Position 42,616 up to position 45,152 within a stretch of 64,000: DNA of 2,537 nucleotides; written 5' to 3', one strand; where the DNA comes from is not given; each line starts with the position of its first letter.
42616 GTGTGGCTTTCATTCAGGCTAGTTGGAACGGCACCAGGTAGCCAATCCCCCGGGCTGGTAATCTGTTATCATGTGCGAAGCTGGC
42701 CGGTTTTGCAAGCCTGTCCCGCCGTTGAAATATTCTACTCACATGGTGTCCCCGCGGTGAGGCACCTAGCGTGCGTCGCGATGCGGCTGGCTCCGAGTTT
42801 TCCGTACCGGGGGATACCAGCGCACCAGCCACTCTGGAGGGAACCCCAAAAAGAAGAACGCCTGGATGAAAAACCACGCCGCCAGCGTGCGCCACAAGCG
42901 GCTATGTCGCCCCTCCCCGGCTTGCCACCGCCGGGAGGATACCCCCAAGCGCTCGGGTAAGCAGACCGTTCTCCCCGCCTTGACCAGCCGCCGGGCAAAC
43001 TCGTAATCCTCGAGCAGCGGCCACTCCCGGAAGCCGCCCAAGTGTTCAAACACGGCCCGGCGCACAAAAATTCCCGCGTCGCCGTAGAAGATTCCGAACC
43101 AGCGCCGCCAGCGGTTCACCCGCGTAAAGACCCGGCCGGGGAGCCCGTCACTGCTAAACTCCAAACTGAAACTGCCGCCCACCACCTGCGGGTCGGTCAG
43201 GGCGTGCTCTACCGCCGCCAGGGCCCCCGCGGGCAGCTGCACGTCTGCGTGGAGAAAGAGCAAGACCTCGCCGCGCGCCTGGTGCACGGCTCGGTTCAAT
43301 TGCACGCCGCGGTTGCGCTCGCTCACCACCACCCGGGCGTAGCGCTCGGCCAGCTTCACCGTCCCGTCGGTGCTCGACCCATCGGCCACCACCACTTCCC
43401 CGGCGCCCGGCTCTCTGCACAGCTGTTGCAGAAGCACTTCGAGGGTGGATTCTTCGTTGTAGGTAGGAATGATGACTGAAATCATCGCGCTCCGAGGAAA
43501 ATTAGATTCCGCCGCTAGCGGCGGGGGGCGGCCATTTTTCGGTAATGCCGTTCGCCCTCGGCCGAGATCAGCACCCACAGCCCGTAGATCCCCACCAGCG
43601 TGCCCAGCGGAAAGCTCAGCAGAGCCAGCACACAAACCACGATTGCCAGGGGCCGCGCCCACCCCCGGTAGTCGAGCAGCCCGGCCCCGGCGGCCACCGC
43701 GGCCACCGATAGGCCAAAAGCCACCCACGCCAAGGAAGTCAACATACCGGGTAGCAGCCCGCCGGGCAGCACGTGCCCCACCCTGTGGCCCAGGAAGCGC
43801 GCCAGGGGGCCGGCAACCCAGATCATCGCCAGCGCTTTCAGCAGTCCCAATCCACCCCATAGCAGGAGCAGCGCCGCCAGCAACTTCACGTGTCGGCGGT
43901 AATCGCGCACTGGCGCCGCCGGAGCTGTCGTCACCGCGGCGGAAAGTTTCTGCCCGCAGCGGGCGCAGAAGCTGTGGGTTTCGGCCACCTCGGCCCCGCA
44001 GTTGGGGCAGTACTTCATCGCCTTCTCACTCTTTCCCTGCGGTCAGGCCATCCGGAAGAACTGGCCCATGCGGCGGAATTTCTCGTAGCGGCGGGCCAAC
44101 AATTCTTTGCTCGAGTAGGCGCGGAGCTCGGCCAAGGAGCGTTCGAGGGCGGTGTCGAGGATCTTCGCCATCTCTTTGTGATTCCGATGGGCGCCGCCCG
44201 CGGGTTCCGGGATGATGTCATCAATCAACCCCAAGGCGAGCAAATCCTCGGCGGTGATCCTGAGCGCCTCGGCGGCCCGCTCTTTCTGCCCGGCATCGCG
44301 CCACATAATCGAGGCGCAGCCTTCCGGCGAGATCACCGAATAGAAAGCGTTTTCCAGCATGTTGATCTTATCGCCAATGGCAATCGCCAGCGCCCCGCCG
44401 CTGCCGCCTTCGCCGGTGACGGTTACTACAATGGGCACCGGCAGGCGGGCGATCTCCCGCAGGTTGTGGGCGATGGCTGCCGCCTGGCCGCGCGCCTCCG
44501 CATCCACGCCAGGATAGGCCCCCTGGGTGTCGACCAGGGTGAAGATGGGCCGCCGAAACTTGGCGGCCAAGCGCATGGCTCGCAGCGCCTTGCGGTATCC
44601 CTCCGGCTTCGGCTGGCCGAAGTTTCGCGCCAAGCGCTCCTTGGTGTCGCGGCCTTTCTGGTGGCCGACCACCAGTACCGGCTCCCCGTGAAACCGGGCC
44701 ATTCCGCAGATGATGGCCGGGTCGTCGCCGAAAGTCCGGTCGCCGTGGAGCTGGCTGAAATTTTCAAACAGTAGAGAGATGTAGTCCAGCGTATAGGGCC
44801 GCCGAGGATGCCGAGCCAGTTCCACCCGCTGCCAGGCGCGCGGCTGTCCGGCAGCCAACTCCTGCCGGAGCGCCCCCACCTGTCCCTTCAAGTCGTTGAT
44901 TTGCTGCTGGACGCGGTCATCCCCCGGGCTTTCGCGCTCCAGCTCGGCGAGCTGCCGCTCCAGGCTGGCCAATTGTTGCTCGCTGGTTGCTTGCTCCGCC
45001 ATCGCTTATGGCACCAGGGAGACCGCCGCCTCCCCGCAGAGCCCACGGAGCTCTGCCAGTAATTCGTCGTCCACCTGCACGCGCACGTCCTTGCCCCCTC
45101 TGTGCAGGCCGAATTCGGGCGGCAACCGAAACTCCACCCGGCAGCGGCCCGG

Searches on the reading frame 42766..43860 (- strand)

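Call 75: search_protein_families(library=pfam, proteins=[window:42766-43860:-], max_evalue=0.01)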
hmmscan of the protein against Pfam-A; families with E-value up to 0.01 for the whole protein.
window:42766-43860:- (364 aa): 5 families
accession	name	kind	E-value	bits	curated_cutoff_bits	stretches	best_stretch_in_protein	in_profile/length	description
PF00535.33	Glycos_transf_2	-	1e-20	74.8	23.3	1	128-271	1-164/168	Glycosyl transferase family 2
PF13641.12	Glyco_tranf_2_3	-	4.2e-10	40.5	27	1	127-300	3-202/230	Glycosyltransferase like family 2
PF13506.12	Glyco_transf_21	-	4.4e-05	23.5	21.7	1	184-305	18-150/174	Glycosyl transferase family 21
PF10111.15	Glyco_tranf_2_2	-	0.0005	20.1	27.3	0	128-209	1-94/276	Glycosyltransferase like family 2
PF13632.12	Glyco_trans_2_3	-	0.0099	16.1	27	0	262-302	75-116/198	Glycosyl transferase family group 2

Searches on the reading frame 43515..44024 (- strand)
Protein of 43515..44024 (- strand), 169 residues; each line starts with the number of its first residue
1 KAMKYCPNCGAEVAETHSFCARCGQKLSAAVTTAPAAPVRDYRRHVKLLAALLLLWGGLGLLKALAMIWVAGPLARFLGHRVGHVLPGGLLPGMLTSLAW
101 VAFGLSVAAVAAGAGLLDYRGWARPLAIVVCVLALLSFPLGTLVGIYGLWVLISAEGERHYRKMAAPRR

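Call 75: search_protein_families(library=pfam, proteins=[window:43515-44024:-], max_evalue=0.01)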
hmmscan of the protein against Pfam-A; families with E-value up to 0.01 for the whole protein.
window:43515-44024:- (169 aa): 11 families
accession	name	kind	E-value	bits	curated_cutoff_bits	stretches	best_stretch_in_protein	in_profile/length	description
PF13240.11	Zn_Ribbon_1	-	2e-07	31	25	1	5-27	1-23/23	zinc-ribbon domain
PF13248.11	Zn_ribbon_3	-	2.9e-06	27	27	1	2-27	1-26/26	zinc-ribbon domain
PF09297.16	Zn_ribbon_NUD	-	3.6e-06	27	24.8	1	16-27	2-13/32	NADH pyrophosphatase zinc ribbon domain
PF24460.1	DUF7575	-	2e-05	24.3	28.5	1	5-27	5-27/28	Domain of unknown function (DUF7575)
PF12773.13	DZR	-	3.2e-05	24.4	27.3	1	6-27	1-22/45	Double zinc ribbon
PF24463.1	DUF7577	-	0.00042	20.3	28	1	5-27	4-26/27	Domain of unknown function (DUF7577)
PF14803.11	Zn_ribbon_Nudix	-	0.00046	20.5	25.6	0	4-14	1-11/34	Nudix N-terminal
PF23636.1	DUF7144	-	0.00093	19.8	27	1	69-136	16-83/115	Domain of unknown function (DUF7144)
PF18912.6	DZR_2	-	0.00093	19.4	27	1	5-29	9-33/56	Double zinc ribbon domain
PF05810.19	NinF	-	0.007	16.7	27.5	0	5-15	1-11/25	NinF protein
PF14149.11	YhfH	-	0.0095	16.2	27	0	3-17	13-27/37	YhfH-like protein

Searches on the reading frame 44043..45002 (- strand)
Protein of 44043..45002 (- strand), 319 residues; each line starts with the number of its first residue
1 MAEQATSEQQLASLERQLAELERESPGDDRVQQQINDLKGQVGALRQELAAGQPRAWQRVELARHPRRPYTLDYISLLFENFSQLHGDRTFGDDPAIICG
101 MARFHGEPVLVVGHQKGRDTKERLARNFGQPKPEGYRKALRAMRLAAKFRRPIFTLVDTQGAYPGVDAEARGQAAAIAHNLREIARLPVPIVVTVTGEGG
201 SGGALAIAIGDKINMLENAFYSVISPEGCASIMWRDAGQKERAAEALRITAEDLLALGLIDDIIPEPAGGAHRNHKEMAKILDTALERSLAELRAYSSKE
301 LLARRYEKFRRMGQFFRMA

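Call 75: search_protein_families(library=pfam, proteins=[window:44043-45002:-], max_evalue=0.01)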
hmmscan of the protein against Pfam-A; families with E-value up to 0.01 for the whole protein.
window:44043-45002:- (319 aa): 3 families
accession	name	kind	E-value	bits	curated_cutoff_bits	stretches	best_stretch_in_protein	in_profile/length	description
PF03255.19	ACCA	-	3.8e-133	443.9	23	1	7-313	4-310/310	Acetyl co-enzyme A carboxylase carboxyltransferase-like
PF01039.27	Carboxyl_trans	-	1.9e-19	70.1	22.3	1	96-245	283-428/493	Carboxyl transferase domain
PF00378.25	ECH_1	-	0.00058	19.7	27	1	170-289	70-197/251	Enoyl-CoA hydratase/isomerase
